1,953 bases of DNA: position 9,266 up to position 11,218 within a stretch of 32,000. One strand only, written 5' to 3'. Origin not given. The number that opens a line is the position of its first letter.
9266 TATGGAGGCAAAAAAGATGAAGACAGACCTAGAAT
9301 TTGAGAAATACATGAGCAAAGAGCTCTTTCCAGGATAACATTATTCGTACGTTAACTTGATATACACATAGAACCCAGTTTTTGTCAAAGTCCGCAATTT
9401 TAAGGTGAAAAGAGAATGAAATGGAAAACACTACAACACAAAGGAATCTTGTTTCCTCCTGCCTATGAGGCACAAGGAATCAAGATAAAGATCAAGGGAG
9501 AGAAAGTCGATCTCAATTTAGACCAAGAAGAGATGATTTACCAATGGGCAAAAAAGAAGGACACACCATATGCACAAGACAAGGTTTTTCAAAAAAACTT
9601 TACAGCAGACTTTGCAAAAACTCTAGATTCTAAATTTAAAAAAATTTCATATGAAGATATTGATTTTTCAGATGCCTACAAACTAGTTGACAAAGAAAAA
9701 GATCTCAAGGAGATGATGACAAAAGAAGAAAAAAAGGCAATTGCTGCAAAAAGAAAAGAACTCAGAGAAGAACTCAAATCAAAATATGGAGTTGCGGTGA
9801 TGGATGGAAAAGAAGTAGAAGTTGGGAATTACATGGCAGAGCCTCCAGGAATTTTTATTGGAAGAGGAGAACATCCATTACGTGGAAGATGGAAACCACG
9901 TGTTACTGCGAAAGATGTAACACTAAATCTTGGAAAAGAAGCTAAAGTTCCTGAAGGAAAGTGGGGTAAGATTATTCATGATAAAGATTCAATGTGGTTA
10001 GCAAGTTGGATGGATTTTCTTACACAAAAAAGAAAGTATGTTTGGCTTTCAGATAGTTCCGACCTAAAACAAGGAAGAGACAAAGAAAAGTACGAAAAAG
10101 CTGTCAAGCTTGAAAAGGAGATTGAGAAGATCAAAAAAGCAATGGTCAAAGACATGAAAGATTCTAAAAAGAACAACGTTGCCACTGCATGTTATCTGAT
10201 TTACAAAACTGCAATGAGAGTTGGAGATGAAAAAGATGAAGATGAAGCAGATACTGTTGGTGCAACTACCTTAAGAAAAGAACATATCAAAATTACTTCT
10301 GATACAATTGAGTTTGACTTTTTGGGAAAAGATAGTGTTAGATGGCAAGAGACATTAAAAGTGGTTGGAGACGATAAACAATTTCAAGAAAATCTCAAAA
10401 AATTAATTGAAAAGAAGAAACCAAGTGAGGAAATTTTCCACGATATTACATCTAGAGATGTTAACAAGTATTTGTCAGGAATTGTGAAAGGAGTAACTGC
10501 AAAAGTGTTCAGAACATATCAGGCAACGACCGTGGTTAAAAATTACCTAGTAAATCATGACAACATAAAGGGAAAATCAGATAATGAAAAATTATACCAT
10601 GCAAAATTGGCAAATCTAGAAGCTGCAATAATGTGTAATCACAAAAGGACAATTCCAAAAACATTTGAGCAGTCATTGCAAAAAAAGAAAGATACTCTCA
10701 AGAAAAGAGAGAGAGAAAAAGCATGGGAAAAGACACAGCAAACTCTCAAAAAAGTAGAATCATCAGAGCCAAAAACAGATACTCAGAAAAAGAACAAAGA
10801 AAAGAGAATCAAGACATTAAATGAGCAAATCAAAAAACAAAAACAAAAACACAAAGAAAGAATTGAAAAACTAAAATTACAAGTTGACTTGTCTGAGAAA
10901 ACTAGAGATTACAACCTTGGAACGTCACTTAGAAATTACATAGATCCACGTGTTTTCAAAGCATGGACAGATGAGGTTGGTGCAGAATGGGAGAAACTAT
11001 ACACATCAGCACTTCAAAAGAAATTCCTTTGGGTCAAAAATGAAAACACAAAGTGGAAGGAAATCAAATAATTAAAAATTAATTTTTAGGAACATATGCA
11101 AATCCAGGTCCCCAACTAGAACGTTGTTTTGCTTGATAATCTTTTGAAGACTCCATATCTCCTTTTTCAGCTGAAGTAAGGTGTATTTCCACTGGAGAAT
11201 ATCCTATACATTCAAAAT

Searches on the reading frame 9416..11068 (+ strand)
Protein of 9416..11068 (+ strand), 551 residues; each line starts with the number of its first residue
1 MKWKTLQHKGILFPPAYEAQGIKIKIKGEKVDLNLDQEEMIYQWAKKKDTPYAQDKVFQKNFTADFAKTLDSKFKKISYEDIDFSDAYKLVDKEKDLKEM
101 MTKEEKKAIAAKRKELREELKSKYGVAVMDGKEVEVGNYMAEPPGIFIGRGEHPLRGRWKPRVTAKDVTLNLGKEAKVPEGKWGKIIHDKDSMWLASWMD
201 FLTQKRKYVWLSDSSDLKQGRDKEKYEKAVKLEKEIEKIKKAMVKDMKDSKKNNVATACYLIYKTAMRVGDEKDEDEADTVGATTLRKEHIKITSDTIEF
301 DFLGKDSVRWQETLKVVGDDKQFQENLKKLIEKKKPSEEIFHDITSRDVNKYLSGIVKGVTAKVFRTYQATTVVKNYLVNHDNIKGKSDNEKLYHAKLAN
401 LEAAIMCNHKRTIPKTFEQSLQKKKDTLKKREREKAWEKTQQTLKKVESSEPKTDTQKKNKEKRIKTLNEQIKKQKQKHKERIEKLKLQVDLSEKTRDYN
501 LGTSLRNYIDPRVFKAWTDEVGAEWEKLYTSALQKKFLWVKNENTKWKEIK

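Call 69: find_homologous_proteins(query=window:9416-11068:+, max_evalue=1e-100)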
Query window:9416-11068:+ (551 aa): 7566 proteins with E <= 1e-100 among 8000 candidates; the best 120 are listed.
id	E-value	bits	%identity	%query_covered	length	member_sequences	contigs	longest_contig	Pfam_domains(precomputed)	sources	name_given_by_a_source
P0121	0.0e+0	1156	95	100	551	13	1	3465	PF02919.21,PF14370.12,PF01028.26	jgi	-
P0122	0.0e+0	1153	95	100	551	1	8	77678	PF02919.21,PF14370.12,PF01028.26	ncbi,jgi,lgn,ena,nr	ncbi:MAG: DNA topoisomerase I [Nitrosopumilus sp.]|jgi:DNA topoisomerase-1|nr:DNA topoisomerase I [N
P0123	0.0e+0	1152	95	100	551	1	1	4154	PF02919.21,PF14370.12,PF01028.26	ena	-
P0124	0.0e+0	1152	95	100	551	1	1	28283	PF02919.21,PF14370.12,PF01028.26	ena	-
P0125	0.0e+0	1152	95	100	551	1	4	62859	PF02919.21,PF14370.12,PF01028.26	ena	-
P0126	0.0e+0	1150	95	100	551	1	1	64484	PF02919.21,PF14370.12,PF01028.26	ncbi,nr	ncbi:MAG: DNA topoisomerase I [Nitrosopumilaceae archaeon]|nr:DNA topoisomerase I [Nitrosopumilaceae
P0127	0.0e+0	1149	95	100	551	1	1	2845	PF02919.21,PF14370.12,PF01028.26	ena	-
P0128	0.0e+0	1148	95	100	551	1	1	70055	PF02919.21,PF14370.12,PF01028.26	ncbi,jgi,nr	ncbi:MAG: DNA topoisomerase I [Nitrosopumilus sp.]|nr:DNA topoisomerase I [Nitrosopumilus sp.]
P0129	0.0e+0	1148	95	100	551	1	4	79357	PF02919.21,PF14370.12,PF01028.26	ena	-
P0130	0.0e+0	1147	95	100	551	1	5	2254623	PF02919.21,PF14370.12,PF01028.26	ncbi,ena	-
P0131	0.0e+0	1147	95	100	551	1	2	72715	PF02919.21,PF14370.12,PF01028.26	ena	-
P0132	0.0e+0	1146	94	100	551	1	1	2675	PF02919.21,PF14370.12,PF01028.26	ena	-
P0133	0.0e+0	1146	95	100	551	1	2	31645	PF02919.21,PF14370.12,PF01028.26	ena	-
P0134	0.0e+0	1143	94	100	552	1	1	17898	PF02919.21,PF14370.12,PF01028.26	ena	-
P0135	0.0e+0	1143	94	100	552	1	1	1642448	PF02919.21,PF14370.12,PF01028.26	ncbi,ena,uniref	ncbi:DNA topoisomerase I [Nitrosopumilus sp.]|uniref:DNA topoisomerase I n=1 Tax=Nitrosopumilus sp. 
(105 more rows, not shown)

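Call 70: find_encoding_contigs(protein=P0122, flank=7000, max_places=10)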
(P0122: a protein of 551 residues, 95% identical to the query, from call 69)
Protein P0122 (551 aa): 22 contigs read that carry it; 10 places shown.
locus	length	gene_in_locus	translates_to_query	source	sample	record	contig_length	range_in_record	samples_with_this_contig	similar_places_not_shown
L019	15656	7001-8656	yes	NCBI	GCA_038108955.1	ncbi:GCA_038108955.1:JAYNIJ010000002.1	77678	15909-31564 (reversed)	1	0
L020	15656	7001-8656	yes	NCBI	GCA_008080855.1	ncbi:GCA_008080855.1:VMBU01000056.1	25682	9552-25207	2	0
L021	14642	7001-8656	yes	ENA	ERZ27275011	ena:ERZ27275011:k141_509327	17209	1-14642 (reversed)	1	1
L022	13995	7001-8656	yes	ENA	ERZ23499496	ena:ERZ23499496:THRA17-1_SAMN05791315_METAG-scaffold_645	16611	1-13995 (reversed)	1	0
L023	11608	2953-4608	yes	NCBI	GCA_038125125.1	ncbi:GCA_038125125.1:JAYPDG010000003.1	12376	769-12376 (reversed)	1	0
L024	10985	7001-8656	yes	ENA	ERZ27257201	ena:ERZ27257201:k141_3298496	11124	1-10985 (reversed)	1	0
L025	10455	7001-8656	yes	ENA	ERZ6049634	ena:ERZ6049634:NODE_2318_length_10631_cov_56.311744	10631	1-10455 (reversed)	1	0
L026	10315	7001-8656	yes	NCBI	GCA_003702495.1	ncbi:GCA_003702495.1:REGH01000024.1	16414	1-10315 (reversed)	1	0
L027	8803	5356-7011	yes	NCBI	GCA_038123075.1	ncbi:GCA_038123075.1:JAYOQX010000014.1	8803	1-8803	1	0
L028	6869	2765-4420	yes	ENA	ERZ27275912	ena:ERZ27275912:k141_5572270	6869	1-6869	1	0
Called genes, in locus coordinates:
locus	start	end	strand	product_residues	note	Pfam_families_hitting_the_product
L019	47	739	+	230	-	PF01209:Ubie_methyltran, PF13489:Methyltransf_23 (weak), PF13847:Methyltransf_31, PF08241:Methyltransf_11, PF08242:Methyltransf_12 (weak), PF13649:Methyltransf_25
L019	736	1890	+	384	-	PF06779:MFS_4, PF07690:MFS_1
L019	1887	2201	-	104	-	PF00543:P-II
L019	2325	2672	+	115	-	PF02416:TatA_B_E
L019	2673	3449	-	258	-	PF01555:N6_N4_Mtase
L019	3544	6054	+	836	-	PF00270:DEAD, PF04851:ResIII, PF00271:Helicase_C, PF09369:MZB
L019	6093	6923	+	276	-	PF00106:adh_short, PF05368:NmrA (faint), PF08643:DUF1776 (weak), PF08659:KR, PF13561:adh_short_C2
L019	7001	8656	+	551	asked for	PF02919:Topoisom_I_N, PF01028:Topoisom_I, PF14370:Topo_C_assoc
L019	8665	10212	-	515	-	-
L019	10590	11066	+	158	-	-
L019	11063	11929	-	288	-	PF03966:Trm112p (weak), PF13489:Methyltransf_23, PF13847:Methyltransf_31 (weak), PF08241:Methyltransf_11, PF08242:Methyltransf_12 (weak), PF13649:Methyltransf_25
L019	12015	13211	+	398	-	-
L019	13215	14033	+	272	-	PF13369:Transglut_core2, PF13371:TPR_9, PF00515:TPR_1 (faint), PF14853:Fis1_TPR_C (faint)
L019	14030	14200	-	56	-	-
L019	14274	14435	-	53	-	-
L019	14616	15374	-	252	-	PF00149:Metallophos, PF12850:Metallophos_2, PF14582:Metallophos_3 (weak)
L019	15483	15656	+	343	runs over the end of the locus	PF00180:Iso_dh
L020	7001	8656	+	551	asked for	PF02919:Topoisom_I_N, PF01028:Topoisom_I, PF14370:Topo_C_assoc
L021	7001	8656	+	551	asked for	PF02919:Topoisom_I_N, PF01028:Topoisom_I, PF14370:Topo_C_assoc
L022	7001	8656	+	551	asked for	PF02919:Topoisom_I_N, PF01028:Topoisom_I, PF14370:Topo_C_assoc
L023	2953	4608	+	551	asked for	PF02919:Topoisom_I_N, PF01028:Topoisom_I, PF14370:Topo_C_assoc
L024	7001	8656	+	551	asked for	PF02919:Topoisom_I_N, PF01028:Topoisom_I, PF14370:Topo_C_assoc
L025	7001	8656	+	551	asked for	PF02919:Topoisom_I_N, PF01028:Topoisom_I, PF14370:Topo_C_assoc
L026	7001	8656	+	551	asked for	PF02919:Topoisom_I_N, PF01028:Topoisom_I, PF14370:Topo_C_assoc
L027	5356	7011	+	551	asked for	PF02919:Topoisom_I_N, PF01028:Topoisom_I, PF14370:Topo_C_assoc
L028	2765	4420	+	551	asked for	PF02919:Topoisom_I_N, PF01028:Topoisom_I, PF14370:Topo_C_assoc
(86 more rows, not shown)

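Call 71: find_encoding_contigs(protein=P0130, flank=7000, max_places=10)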
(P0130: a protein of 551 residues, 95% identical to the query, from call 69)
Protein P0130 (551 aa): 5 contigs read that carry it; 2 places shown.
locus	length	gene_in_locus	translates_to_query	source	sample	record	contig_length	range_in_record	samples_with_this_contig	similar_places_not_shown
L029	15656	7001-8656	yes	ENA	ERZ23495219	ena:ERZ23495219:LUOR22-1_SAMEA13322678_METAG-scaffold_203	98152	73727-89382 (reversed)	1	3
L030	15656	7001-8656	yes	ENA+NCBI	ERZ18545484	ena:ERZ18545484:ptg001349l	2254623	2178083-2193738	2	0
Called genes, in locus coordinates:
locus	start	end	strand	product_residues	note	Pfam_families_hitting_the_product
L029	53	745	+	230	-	PF01209:Ubie_methyltran, PF13489:Methyltransf_23 (weak), PF13847:Methyltransf_31, PF08241:Methyltransf_11, PF08242:Methyltransf_12 (weak), PF13649:Methyltransf_25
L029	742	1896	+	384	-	PF06779:MFS_4, PF07690:MFS_1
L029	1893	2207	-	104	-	PF00543:P-II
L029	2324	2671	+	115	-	PF02416:TatA_B_E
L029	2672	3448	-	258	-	PF01555:N6_N4_Mtase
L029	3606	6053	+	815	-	PF00270:DEAD, PF00271:Helicase_C, PF22590:Cas3-like_C_2 (faint), PF09369:MZB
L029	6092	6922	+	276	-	PF00106:adh_short, PF05368:NmrA (weak), PF08659:KR, PF13561:adh_short_C2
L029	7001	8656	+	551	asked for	PF02919:Topoisom_I_N, PF01028:Topoisom_I, PF14370:Topo_C_assoc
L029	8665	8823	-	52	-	-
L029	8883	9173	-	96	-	-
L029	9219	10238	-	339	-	-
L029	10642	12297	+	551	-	PF00589:Phage_integrase, PF13289:SIR2_2 (weak)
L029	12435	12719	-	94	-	-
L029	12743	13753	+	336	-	PF01619:Pro_dh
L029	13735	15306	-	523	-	PF00171:Aldedh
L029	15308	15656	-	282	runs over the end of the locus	PF00491:Arginase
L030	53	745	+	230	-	PF01209:Ubie_methyltran, PF13489:Methyltransf_23 (weak), PF13847:Methyltransf_31, PF08241:Methyltransf_11, PF08242:Methyltransf_12 (weak), PF13649:Methyltransf_25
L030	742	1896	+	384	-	PF06779:MFS_4, PF07690:MFS_1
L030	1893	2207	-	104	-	PF00543:P-II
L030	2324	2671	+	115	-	PF02416:TatA_B_E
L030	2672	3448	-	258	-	PF01555:N6_N4_Mtase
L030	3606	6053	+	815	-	PF00270:DEAD, PF00271:Helicase_C, PF22590:Cas3-like_C_2 (faint), PF09369:MZB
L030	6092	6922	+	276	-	PF00106:adh_short, PF05368:NmrA (weak), PF08659:KR, PF13561:adh_short_C2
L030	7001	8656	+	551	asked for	PF02919:Topoisom_I_N, PF01028:Topoisom_I, PF14370:Topo_C_assoc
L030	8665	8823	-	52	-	-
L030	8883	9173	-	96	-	-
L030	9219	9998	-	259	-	-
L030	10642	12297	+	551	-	PF00589:Phage_integrase, PF13289:SIR2_2 (weak)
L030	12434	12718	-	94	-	-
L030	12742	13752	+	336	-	PF01619:Pro_dh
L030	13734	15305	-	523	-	PF00171:Aldedh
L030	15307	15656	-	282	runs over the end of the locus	PF00491:Arginase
